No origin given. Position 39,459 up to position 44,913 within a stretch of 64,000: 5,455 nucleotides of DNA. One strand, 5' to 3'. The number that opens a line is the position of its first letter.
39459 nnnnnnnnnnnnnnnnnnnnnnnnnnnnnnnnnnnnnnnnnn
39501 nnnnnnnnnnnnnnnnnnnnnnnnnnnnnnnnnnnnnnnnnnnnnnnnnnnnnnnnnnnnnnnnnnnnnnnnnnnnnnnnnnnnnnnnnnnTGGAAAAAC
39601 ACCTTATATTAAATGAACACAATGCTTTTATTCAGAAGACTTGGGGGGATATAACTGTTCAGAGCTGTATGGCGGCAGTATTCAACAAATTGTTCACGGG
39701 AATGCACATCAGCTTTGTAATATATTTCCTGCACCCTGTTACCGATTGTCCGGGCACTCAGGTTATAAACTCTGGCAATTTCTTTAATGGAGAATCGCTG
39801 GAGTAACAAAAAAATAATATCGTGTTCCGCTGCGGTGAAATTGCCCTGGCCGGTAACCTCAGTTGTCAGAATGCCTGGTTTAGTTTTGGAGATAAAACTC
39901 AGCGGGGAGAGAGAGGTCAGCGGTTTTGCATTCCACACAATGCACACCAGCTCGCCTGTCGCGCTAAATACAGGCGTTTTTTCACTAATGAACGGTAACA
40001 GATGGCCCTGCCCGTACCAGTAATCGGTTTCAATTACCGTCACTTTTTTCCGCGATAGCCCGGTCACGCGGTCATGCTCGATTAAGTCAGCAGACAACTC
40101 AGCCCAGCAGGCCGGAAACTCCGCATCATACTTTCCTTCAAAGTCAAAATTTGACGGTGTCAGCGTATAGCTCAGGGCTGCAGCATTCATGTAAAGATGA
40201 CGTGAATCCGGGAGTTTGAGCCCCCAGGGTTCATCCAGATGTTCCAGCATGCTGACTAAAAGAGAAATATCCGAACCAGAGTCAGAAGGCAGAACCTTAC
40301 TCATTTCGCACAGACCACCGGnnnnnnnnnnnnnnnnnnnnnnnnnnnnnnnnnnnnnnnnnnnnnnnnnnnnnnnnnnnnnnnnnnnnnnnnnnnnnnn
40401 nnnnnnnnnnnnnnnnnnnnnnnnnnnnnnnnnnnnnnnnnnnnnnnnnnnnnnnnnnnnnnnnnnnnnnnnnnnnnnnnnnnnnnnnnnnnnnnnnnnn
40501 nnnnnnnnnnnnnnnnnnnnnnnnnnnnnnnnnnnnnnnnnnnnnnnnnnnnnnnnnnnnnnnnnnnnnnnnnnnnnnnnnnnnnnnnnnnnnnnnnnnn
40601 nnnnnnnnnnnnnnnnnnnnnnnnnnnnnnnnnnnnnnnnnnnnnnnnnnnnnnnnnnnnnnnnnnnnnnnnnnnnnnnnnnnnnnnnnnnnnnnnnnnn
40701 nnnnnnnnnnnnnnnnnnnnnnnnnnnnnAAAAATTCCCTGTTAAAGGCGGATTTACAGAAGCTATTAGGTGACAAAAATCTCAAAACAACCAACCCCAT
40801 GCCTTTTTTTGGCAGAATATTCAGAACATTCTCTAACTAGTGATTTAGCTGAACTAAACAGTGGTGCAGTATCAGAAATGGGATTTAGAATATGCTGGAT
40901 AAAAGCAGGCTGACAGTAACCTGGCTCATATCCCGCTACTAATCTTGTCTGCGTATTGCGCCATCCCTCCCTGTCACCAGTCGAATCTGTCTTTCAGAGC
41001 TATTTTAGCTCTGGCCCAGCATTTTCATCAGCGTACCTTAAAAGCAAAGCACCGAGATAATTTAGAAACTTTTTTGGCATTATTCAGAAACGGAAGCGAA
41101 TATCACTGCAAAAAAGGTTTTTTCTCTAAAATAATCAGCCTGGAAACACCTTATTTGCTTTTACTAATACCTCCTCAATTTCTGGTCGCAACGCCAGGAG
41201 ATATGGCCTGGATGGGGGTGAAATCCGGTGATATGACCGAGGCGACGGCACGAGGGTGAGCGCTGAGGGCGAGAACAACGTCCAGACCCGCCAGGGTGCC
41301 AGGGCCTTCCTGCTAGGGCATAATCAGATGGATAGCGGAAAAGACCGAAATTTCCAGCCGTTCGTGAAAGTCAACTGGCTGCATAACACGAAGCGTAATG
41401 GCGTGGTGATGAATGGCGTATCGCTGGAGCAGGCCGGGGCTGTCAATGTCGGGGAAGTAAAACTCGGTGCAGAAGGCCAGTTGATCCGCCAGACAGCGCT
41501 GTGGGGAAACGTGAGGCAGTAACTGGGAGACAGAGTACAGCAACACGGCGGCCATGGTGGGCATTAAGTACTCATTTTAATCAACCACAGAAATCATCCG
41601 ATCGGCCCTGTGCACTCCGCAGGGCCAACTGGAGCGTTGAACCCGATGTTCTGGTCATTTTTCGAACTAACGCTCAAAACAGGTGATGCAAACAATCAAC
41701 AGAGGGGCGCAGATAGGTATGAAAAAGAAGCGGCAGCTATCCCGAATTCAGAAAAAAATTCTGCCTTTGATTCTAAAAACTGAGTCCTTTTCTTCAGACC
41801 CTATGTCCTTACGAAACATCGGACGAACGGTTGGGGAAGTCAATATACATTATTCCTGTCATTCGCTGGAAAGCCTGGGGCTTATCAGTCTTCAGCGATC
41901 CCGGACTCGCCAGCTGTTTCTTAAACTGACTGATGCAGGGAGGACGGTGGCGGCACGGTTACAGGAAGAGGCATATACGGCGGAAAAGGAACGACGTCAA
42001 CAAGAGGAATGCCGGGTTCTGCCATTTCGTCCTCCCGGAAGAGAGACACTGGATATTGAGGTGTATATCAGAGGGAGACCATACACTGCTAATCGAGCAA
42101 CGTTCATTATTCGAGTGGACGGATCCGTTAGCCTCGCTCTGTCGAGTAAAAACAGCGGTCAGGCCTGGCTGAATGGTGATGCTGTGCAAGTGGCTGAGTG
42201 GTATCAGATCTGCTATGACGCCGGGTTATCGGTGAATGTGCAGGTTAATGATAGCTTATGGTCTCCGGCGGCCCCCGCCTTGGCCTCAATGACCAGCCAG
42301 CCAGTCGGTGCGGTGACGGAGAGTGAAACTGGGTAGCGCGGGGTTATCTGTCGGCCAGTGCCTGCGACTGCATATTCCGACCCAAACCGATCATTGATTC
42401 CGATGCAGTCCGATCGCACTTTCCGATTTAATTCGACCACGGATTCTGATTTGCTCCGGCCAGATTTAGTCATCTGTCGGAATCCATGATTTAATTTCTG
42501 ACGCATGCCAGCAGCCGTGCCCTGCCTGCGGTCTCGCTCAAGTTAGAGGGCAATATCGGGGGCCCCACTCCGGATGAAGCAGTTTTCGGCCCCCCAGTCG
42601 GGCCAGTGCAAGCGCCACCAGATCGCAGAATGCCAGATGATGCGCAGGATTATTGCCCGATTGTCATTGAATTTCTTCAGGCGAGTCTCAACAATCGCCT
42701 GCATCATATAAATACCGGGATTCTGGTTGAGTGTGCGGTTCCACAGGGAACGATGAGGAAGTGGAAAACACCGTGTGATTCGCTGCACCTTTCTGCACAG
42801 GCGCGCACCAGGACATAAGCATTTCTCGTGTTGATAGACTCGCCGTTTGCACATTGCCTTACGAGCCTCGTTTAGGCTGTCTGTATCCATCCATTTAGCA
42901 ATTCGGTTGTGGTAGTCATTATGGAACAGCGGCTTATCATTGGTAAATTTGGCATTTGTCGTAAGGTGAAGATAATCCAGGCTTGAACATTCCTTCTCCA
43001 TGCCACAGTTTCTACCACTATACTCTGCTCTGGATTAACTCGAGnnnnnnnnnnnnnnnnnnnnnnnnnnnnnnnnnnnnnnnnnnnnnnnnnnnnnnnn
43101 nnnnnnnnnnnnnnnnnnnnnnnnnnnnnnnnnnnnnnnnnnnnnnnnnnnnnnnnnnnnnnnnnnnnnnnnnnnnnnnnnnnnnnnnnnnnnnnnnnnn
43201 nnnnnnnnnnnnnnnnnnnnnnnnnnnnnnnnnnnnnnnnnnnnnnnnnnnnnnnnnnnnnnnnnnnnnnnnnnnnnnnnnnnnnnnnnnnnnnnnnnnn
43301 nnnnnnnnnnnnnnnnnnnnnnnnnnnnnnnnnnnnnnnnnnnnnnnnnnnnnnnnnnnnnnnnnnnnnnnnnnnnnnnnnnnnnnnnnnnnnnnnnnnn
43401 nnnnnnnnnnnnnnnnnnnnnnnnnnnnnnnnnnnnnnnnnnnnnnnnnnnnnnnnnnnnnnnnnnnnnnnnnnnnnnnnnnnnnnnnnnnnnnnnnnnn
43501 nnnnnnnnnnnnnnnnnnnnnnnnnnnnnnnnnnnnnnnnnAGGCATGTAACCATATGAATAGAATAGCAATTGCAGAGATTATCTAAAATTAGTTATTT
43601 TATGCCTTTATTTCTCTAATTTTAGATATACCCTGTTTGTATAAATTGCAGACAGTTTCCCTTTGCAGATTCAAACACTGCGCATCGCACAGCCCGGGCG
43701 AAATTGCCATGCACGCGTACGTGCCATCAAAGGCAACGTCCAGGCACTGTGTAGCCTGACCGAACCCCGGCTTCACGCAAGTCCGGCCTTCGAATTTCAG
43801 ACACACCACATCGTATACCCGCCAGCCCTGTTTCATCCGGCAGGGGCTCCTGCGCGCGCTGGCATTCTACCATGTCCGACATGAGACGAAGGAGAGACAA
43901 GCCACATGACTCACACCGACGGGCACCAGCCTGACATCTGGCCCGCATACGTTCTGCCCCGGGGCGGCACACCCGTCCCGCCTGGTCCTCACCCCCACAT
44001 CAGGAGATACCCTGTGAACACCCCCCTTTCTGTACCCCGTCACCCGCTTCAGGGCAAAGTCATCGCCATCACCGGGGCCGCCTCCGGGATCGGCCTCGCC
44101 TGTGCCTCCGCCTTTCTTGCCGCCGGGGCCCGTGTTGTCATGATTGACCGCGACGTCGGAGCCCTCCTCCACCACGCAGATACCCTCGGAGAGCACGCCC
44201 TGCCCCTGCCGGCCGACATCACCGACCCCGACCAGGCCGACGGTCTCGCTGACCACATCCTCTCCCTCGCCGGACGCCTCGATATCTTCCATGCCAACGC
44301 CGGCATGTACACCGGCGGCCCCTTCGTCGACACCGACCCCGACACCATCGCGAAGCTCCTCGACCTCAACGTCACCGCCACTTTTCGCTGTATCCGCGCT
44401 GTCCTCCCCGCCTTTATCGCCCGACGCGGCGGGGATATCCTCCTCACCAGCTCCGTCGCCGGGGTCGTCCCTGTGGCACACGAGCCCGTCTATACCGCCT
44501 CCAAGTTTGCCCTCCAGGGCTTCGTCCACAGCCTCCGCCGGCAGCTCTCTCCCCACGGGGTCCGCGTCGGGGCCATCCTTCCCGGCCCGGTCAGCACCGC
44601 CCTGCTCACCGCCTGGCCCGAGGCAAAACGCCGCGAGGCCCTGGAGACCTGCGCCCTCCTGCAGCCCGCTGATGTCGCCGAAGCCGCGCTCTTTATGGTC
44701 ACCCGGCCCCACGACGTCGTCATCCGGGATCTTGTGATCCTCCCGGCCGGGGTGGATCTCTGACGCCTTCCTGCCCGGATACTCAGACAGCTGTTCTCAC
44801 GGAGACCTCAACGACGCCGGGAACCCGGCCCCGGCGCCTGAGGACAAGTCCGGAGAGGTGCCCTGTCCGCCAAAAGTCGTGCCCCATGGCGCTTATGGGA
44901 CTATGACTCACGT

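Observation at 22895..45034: Three near-identical copies of a ~68%-GC SDR gene cassette, each beside a divergent DicA-like repressor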

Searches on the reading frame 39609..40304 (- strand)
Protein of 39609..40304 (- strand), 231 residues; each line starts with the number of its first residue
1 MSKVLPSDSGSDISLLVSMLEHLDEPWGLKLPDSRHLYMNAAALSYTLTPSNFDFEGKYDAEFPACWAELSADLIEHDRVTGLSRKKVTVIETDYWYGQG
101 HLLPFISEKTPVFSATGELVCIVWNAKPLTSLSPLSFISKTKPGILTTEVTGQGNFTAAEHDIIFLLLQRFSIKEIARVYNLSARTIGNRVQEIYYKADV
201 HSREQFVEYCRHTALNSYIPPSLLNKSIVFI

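Call 12: search_protein_families(library=pfam, proteins=[window:39609-40304:-], max_evalue=0.01)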
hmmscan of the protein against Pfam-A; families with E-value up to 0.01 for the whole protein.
window:39609-40304:- (231 aa): 4 families
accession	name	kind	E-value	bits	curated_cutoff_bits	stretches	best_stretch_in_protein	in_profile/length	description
PF00196.25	GerE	-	4.1e-05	23.5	23.5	1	156-208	3-55/57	Bacterial regulatory proteins, luxR family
PF13542.12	HTH_Tnp_ISL3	-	5.3e-05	23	27.4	1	158-194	15-50/51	Helix-turn-helix domain of transposase family ISL3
PF08448.16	PAS_4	-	0.0035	18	23.1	1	20-124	1-100/110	PAS fold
PF13384.12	HTH_23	-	0.0099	16.1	24.6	0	163-187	10-34/50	Homeodomain-like domain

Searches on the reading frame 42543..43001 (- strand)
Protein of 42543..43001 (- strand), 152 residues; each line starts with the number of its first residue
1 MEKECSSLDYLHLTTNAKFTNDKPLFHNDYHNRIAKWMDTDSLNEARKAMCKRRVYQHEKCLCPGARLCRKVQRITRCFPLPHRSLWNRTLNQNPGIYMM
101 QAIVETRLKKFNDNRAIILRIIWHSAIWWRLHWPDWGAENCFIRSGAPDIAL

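Call 12: search_protein_families(library=pfam, proteins=[window:42543-43001:-], max_evalue=0.01)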
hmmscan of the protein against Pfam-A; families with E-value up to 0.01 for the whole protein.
window:42543-43001:- (152 aa): 0 families

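Call 100: search_protein_families(library=padloc, proteins=[window:42543-43001:-], max_evalue=0.001)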
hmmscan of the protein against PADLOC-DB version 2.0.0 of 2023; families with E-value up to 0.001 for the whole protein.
window:42543-43001:- (152 aa): 0 families

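Call 101: search_protein_families(library=ncbifam, proteins=[window:42543-43001:-], max_evalue=0.001)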
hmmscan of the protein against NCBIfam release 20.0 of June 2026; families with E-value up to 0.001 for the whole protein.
window:42543-43001:- (152 aa): 2 families
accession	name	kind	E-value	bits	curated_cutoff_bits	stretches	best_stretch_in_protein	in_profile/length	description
NF045541.1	scaf_prot_MCP2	exception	0.0002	20.1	525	1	10-56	464-513/634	prohead protease/major capsid protein fusion protein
NF045540.1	scaf_prot_MCP1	exception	0.00073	18.4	475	1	8-58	480-531/652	ClpP-like prohead protease/major capsid protein fusion protein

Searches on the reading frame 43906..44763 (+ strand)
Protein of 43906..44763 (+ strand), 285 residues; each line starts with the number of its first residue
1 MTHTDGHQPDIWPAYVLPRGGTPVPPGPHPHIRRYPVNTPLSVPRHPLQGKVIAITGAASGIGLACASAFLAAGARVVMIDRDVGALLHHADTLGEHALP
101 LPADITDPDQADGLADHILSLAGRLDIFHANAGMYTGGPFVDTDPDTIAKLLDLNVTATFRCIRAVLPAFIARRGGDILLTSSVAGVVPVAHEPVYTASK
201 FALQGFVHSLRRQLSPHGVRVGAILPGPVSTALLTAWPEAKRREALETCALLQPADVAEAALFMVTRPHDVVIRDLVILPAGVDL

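Call 51: list_cluster_members(proteins=[P0001, window:43906-44763:+, window:30113-30970:+, window:29234-29731:-, window:43045-43536:-, window:22175-22639:-])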
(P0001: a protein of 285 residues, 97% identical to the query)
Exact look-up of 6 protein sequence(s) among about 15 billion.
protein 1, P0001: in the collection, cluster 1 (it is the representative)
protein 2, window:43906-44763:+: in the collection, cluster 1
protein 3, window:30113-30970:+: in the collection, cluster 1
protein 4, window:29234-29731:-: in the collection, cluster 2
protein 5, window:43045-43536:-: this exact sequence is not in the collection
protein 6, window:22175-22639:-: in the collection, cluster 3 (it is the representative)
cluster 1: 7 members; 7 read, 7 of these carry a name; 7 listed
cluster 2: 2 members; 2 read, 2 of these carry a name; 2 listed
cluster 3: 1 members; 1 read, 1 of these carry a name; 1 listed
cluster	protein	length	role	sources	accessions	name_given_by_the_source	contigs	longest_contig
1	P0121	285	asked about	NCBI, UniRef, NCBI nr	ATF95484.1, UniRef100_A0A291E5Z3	glucose dehydrogenase (plasmid) [Cedecea neteri] | Glucose dehydrogenase n=1 Tax=Cedecea neteri TaxID=158822 RepID=A0A291E5Z3_9ENTR | glucose dehydrogenase [Cedecea neteri]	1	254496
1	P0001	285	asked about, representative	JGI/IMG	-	ribitol 2-dehydrogenase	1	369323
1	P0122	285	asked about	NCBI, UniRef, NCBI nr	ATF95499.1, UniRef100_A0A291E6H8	glucose dehydrogenase (plasmid) [Cedecea neteri] | Glucose dehydrogenase n=1 Tax=Cedecea neteri TaxID=158822 RepID=A0A291E6H8_9ENTR | glucose dehydrogenase [Cedecea neteri]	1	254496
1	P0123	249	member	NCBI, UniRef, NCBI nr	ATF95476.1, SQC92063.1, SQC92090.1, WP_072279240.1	Ribitol 2-dehydrogenase [Cedecea neteri] | NAD(P)-dependent oxidoreductase n=1 Tax=Cedecea neteri TaxID=158822 RepID=A0A291E6C0_9ENTR | SDR family oxidoreductase [Cedecea neteri]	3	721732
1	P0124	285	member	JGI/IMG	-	ribitol 2-dehydrogenase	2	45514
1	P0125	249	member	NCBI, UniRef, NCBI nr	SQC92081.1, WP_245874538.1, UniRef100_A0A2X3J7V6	Ribitol 2-dehydrogenase [Cedecea neteri] | Ribitol 2-dehydrogenase n=1 Tax=Cedecea neteri TaxID=158822 RepID=A0A2X3J7V6_9ENTR | SDR family oxidoreductase [Cedecea neteri]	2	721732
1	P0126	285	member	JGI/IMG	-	ribitol 2-dehydrogenase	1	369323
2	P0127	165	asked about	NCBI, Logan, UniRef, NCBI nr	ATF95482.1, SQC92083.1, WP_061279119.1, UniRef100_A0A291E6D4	Helix-turn-helix domain [Cedecea neteri] | Helix-turn-helix domain n=1 Tax=Cedecea neteri TaxID=158822 RepID=A0A291E6D4_9ENTR | helix-turn-helix transcriptional regulator [Cedecea neteri]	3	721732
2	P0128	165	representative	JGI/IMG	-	transcriptional regulator with XRE-family HTH domain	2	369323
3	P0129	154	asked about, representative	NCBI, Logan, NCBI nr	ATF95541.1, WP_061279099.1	helix-turn-helix domain-containing protein [Cedecea neteri] | helix-turn-helix transcriptional regulator [Cedecea neteri]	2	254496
